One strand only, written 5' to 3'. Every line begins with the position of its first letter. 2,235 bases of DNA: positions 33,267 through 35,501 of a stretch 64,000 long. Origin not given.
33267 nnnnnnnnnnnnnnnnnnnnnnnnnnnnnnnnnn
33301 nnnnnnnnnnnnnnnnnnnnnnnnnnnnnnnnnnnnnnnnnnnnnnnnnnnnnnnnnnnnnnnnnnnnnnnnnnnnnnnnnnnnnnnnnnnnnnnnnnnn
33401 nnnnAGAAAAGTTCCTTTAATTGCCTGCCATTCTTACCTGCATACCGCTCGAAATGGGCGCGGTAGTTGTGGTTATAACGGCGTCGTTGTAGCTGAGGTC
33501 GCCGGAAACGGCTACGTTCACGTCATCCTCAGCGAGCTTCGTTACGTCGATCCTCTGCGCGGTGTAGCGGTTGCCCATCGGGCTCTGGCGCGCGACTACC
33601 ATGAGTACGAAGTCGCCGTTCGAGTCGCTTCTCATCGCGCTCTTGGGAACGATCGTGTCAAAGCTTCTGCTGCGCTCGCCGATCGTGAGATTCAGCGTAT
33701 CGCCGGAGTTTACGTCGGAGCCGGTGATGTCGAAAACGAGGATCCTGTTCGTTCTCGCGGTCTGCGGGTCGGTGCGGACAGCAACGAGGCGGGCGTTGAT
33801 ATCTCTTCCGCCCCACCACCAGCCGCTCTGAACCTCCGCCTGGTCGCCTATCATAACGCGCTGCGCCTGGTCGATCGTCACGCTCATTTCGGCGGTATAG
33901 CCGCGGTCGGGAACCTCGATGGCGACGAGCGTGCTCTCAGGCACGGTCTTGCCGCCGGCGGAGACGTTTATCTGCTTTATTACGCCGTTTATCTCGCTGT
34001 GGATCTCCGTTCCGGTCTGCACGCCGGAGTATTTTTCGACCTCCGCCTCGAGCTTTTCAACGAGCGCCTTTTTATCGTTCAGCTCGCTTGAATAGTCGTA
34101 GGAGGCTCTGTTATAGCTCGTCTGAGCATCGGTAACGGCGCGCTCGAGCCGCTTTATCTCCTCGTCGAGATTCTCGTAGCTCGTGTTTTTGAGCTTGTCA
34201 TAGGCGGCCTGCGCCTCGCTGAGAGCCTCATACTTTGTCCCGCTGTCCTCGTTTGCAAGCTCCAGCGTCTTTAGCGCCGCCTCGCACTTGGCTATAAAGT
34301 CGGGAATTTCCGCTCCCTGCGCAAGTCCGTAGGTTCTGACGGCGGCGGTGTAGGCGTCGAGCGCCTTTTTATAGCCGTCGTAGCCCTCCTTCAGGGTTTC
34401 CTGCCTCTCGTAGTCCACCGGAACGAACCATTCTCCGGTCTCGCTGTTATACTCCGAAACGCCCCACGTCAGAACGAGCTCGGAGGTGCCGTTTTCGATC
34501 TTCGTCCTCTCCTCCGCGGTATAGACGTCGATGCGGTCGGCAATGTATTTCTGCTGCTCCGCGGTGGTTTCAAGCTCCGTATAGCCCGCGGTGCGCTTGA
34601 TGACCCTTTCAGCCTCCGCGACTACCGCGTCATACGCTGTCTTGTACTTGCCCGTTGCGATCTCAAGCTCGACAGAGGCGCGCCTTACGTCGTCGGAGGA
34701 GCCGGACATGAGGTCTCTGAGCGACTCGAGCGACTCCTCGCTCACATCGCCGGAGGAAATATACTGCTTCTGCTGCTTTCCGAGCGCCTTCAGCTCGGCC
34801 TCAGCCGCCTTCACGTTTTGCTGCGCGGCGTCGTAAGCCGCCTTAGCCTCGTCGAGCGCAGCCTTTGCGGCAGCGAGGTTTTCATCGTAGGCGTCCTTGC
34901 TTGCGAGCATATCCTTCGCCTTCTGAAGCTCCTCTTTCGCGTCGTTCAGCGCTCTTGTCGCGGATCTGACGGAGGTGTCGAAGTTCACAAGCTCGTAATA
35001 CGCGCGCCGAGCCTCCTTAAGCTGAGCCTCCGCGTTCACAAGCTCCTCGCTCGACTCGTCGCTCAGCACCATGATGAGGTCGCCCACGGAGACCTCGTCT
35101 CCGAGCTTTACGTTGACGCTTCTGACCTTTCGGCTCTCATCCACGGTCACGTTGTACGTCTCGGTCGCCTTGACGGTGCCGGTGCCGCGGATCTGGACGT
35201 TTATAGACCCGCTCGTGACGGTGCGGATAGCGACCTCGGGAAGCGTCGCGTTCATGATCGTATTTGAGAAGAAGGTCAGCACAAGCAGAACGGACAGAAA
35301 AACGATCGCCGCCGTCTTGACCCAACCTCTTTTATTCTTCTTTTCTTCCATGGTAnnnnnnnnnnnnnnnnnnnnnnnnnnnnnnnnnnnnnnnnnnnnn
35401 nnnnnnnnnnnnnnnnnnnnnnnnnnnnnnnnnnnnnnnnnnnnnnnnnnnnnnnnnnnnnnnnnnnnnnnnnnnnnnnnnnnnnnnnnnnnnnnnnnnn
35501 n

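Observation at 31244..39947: Chimeric ABC operon: sugar-importer parts with an embedded HlyD-type adaptor and a MacB-PCD-only protein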

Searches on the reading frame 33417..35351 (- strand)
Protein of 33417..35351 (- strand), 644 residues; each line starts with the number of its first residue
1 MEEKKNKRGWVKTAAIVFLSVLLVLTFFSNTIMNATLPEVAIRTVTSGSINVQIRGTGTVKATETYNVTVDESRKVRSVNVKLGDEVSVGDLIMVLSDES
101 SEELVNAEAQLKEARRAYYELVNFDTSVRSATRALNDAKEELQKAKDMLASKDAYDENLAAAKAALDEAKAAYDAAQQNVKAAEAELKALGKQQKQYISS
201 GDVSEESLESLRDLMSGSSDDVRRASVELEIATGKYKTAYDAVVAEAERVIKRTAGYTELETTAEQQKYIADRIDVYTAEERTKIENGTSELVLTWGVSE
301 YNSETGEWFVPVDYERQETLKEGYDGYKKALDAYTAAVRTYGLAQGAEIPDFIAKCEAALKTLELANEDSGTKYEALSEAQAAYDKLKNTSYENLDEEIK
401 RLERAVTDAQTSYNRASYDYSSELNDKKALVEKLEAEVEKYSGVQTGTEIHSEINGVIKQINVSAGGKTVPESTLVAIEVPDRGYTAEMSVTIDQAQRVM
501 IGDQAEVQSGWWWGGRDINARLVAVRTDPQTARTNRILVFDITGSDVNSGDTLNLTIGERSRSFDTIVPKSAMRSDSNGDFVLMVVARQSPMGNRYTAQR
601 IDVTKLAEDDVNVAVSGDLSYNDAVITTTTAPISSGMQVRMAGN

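Call 3: search_protein_families(library=pfam, proteins=[window:33417-35351:-], max_evalue=0.1)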
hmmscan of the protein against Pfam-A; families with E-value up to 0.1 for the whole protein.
window:33417-35351:- (644 aa): 9 families
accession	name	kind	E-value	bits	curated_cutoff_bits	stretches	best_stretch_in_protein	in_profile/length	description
PF13533.13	Biotin_lipoyl_2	-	3.5e-06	27.1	29.8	1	75-96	10-31/32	Biotin-lipoyl like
PF13437.12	HlyD_3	-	2.9e-05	25.2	22.2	1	450-546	2-97/106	HlyD family secretion protein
PF02321.23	OEP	-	0.00067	19.9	22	1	107-190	101-185/187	Outer membrane efflux protein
PF00364.28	Biotin_lipoyl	-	0.0022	18.2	22.1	0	68-96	45-73/73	Biotin-requiring enzyme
PF16576.10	HlyD_D23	-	0.0058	16.4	30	1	436-525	97-184/214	Barrel-sandwich domain of CusB or HlyD membrane-fusion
PF24627.1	PUMA_CC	-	0.02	15.3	30.1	0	156-192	35-71/74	PUMA coiled-coil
PF07831.19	PYNP_C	-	0.022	14.9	27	1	79-114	36-71/75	Pyrimidine nucleoside phosphorylase C-terminal domain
PF01455.23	HupF_HypC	-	0.05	14.2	28.5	0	59-110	8-59/65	HupF/HypC family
PF05762.20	VWA_CoxE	-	0.063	13.1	26.4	0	113-146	86-120/222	VWA domain containing CoxE-like protein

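Call 4: search_protein_families(library=ncbifam, proteins=[window:33417-35351:-], max_evalue=0.1)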
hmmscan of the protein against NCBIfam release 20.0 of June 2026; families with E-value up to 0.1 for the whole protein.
window:33417-35351:- (644 aa): 16 families
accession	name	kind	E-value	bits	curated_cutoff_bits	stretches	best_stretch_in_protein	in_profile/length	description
TIGR01730.1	RND_mfp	subfamily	1e-21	77.2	94.9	2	373-641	62-321/322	efflux RND transporter periplasmic adaptor subunit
TIGR03794.1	NHLM_micro_HlyD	equivalog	1e-13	51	156.2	2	362-486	175-292/421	NHLP bacteriocin system secretion protein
TIGR00999.1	8a0102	subfamily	1e-10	41.2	319.3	1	372-608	24-247/271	CzcB/NccB family metal efflux transporter periplasmic adaptor subunit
TIGR01843.1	type_I_hlyD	subfamily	2e-09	37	208.65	2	379-507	206-331/422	HlyD family type I secretion periplasmic adaptor subunit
NF008606.0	PRK11578.1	equivalog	1.8e-06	27.3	342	1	9-183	5-170/371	macrolide transporter subunit MacA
TIGR04320.1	Surf_Exclu_PgrA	domain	1.1e-05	24.9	70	1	99-193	260-351/360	SEC10/PgrA surface exclusion domain-containing protein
NF002939.0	PRK03598.1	equivalog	0.00018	20.8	393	1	69-192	48-174/332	secretion protein HlyD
TIGR01348.1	PDHac_trf_long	equivalog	0.00032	19.4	552.1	1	68-115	200-247/587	dihydrolipoyllysine-residue acetyltransferase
NF045487.1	ASRP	equivalog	0.00038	19.2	300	1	85-251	83-286/593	archaea-specific SMC-related protein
TIGR00998.1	8a0101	subfamily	0.0022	17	390.8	0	65-196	42-185/334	EmrA/EmrK family multidrug efflux transporter periplasmic adaptor subunit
NF010751.0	PRK14154.1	equivalog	0.0076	15.9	266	1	362-463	24-121/208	nucleotide exchange factor GrpE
NF041034.1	Rad50_Sulf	equivalog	0.017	13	1000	0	366-462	220-314/872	DNA double-strand break repair ATPase Rad50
TIGR00058.1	Hemerythrin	subfamily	0.037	14.6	131.85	0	385-462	8-85/115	hemerythrin family non-heme iron protein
NF004547.1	PRK05889.1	equivalog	0.037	14.2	75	0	70-96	44-70/71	biotin/lipoyl-binding carrier protein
NF009419.0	PRK12784.1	equivalog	0.057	13.5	135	0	66-99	44-77/84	hypothetical protein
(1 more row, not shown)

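Call 22: search_solved_structures(query=window:33417-35351:-, max_evalue=1)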
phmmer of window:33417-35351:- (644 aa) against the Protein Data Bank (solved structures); distinct sequences matched with E-value up to 1: 6.
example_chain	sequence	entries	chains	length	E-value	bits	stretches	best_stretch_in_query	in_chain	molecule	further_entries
4dk0_A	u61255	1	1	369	4.1e-07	32.5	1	44-188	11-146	Putative MacA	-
5nik_D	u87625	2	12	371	9.2e-05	24.7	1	7-172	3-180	Macrolide export protein MacA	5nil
9qgy_G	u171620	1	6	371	0.00012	24.4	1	7-177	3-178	Macrolide export protein MacA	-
3fpp_A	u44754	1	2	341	0.066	15.3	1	41-155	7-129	Macrolide-specific efflux protein macA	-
4dk1_A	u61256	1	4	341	0.31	13.1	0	44-128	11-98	Putative MacA, Multidrug resistance protein mexA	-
28op_U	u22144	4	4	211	0.44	12.6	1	98-171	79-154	Centromere protein U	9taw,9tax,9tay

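Call 23: find_homologous_proteins(query=window:33417-35351:-)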
Query window:33417-35351:- (644 aa): 1777 proteins with E <= 0.001 among 8000 candidates; the best 120 are listed.
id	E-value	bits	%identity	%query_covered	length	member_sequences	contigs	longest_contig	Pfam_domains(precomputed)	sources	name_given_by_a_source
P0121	0.0e+0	1360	100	100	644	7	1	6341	-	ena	-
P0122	0.0e+0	1032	79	100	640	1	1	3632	-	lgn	-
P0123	8.2e-285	964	73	100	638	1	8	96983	-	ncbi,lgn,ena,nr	ncbi:MAG: HlyD family efflux transporter periplasmic adaptor subunit [Oscillospiraceae bacterium]|nr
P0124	1.5e-255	868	69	100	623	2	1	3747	-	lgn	-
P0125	1.4e-124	435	43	100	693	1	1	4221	PF25989.1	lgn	-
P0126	8.8e-114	400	51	42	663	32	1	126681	-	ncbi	-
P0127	1.2e-112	396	39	100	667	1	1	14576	-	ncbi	-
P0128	1.2e-112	396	38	100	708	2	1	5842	PF25973.1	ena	-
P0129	1.9e-111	392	44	38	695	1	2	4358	PF25973.1,PF25989.1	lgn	-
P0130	4.0e-107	378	39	99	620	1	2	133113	-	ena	-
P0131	4.2e-107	378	39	99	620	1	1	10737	-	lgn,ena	-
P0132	5.4e-107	377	39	99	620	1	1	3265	-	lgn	-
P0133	8.6e-107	376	40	99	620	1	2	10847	-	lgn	-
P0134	8.9e-107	376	40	99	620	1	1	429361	-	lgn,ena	-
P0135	9.1e-107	376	39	99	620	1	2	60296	-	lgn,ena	-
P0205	1.2e-102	363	38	99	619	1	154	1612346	-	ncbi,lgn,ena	-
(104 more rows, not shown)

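Call 25: find_encoding_contigs(protein=P0205, flank=9000, max_places=3)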
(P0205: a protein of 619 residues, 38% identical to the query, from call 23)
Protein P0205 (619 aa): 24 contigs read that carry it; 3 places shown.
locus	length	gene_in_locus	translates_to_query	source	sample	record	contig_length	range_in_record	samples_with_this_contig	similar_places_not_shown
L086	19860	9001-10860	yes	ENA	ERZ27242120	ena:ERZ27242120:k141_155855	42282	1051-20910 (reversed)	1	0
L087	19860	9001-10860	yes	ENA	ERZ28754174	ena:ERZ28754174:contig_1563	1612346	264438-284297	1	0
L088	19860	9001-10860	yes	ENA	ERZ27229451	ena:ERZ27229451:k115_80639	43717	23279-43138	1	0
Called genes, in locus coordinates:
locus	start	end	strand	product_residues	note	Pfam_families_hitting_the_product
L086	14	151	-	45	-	-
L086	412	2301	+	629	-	-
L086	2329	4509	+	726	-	-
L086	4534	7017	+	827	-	PF01547:SBP_bac_1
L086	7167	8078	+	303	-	PF00528:BPD_transp_1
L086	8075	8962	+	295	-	PF00528:BPD_transp_1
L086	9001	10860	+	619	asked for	-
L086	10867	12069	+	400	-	PF12704:MacB_PCD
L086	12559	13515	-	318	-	-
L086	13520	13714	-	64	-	PF06107:DUF951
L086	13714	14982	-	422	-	PF01078:Mg_chelatase (faint), PF05496:RuvB_N, PF00158:Sigma54_activat (faint), PF14532:Sigma54_activ_2 (weak), PF00004:AAA, PF07728:AAA_5 (faint), PF16193:AAA_assoc_2, PF12002:MgsA_C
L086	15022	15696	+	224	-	PF00730:HhH-GPD, PF00633:HHH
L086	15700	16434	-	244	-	PF13560:HTH_31 (faint), PF00717:Peptidase_S24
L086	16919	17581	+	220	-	PF00072:Response_reg, PF00486:Trans_reg_C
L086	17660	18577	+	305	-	PF00005:ABC_tran, PF13304:AAA_21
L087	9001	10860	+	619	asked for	-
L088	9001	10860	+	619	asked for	-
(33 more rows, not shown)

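Call 33: predict_structure(alignment_id=A2)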
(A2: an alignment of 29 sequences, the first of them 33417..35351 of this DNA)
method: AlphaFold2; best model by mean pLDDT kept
length: 644 residues; sequences in the alignment: 29
mean_pLDDT: 80.7   pTM: 0.31
mean pLDDT of the five models: 80.7, 78.8, 78.2, 76.1, 75.9
residues with pLDDT >= 90: 150; 70-90: 403; 50-70: 78; < 50: 13
segments of 3 or more residues with pLDDT < 50: 1-8, 513-515
pLDDT, mean of each block of 10 residues (from residue 1): 45 69 66 66 80 73 74 77 79 75 80 88 81 92 88 86 94 94 93 83 82 64 80 88 93 92 89 91 93 85 84 92 92 78 59 87 92 94 87 81 92 90 90 86 65 79 76 76 76 76 75 61 82 81 73 73 78 83 77 73 80 82 82 79 63
secondary structure, 60 per line:
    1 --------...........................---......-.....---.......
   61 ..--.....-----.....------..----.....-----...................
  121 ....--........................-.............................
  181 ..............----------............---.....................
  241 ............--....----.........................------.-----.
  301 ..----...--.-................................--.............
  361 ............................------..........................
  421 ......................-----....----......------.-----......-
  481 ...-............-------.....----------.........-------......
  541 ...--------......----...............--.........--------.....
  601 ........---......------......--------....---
elements in order: H9-35 E39-44 E46-50 E54-62 E65-69 E75-79 E92-96 H102-124 H127-150 H152-194 H205-216 H220-252 H255-258 H263-287 E300-302 E307-309 H314-345 H348-388 H395-442 E448-451 E456-461 E474-479 E485-492 H493-496 E504-508 E519-527 E535-543 E552-557 E562-569 E573-576 E579-587 E596-608 E612-617 E624-629 E638-641
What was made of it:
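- On Membrane-fusion / periplasmic adaptor protein family (MacA, YknX, AcrA, EmrA, HlyD): AF2 secondary structure and domain order (call 33).
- The adaptor model has pTM 0.31 (call 33), so the length and shape of the hairpin are uncertain.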

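Call 37: fold_search(model_id=the predicted structure, library=pdb)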
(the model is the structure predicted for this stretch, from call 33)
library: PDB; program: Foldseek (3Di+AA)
matches with E <= 10: 896; with E <= 0.001: 64
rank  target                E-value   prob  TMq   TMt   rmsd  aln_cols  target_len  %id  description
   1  9a2v_MODEL_1_A        2.3e-12  1.00  0.31  0.46  30.2       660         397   11  Model of E. coli AcrA by in-cell photo-crosslinking MS and deep learning (released 2023-02-24)
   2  9tg4_F                2.5e-12  1.00  0.25  0.41  36.3       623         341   10  Structure of the YbjP lipoprotein bound to the AcrABZ-TolC efflux pump (released 2026-04-08)
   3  9tg4_G                3.5e-12  1.00  0.27  0.44  32.1       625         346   10  Structure of the YbjP lipoprotein bound to the AcrABZ-TolC efflux pump (released 2026-04-08)
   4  9qgy_G                3.9e-12  1.00  0.26  0.44  28.7       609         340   13  Structure of the YbjP lipoprotein bound to the MacAB-TolC tripartite efflux pump (released 2026-03-25)
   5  9tg4_E                4.9e-12  1.00  0.27  0.44  31.5       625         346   10  Structure of the YbjP lipoprotein bound to the AcrABZ-TolC efflux pump (released 2026-04-08)
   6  9j3d_D                5.7e-12  1.00  0.26  0.43  29.0       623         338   11  Cryo-EM structure of TMexCD1-TOprJ1 (released 2025-08-13)
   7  5nik_D                6.4e-12  1.00  0.27  0.45  28.1       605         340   12  Structure of the MacAB-TolC ABC-type tripartite multidrug efflux pump (released 2017-05-24)
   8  9v53_A1               8.9e-12  1.00  0.27  0.43  22.9       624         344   10  Structure of TolC, YbjP, and AcrABZ complex (released 2025-11-05)
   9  6iok_J                1.1e-11  1.00  0.27  0.45  29.2       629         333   10  Cryo-EM structure of multidrug efflux pump MexAB-OprM (0 degree state) (released 2019-04-03)
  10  9tg4_D                1.1e-11  1.00  0.25  0.40  32.7       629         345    9  Structure of the YbjP lipoprotein bound to the AcrABZ-TolC efflux pump (released 2026-04-08)
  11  9tg4_H                2.1e-11  1.00  0.25  0.41  32.0       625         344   10  Structure of the YbjP lipoprotein bound to the AcrABZ-TolC efflux pump (released 2026-04-08)
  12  3lnn_A                7.0e-11  1.00  0.31  0.52  25.3       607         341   11  Crystal structure of ZneB from Cupriavidus metallidurans (released 2010-06-30)
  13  6ta5_D                9.2e-11  1.00  0.26  0.42  25.5       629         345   10  OprM-MexA complex from the MexAB-OprM Pseudomonas aeruginosa whole assembly reconstituted in nanodiscs (released 2020-09-16)
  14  6iol_N                1.0e-10  1.00  0.27  0.45  28.9       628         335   10  Cryo-EM structure of multidrug efflux pump MexAB-OprM (60 degree state) (released 2019-04-03)
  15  4kku_C                3.0e-10  1.00  0.18  0.37   8.1       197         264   17  Structure of BesA (Selenomethinone derivative - P212121) (released 2013-07-10)
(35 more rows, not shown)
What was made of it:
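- On Membrane-fusion / periplasmic adaptor protein family (MacA, YknX, AcrA, EmrA, HlyD): Foldseek E about 1e-12 to AcrA, MacA, MexA and EmrA (call 37).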
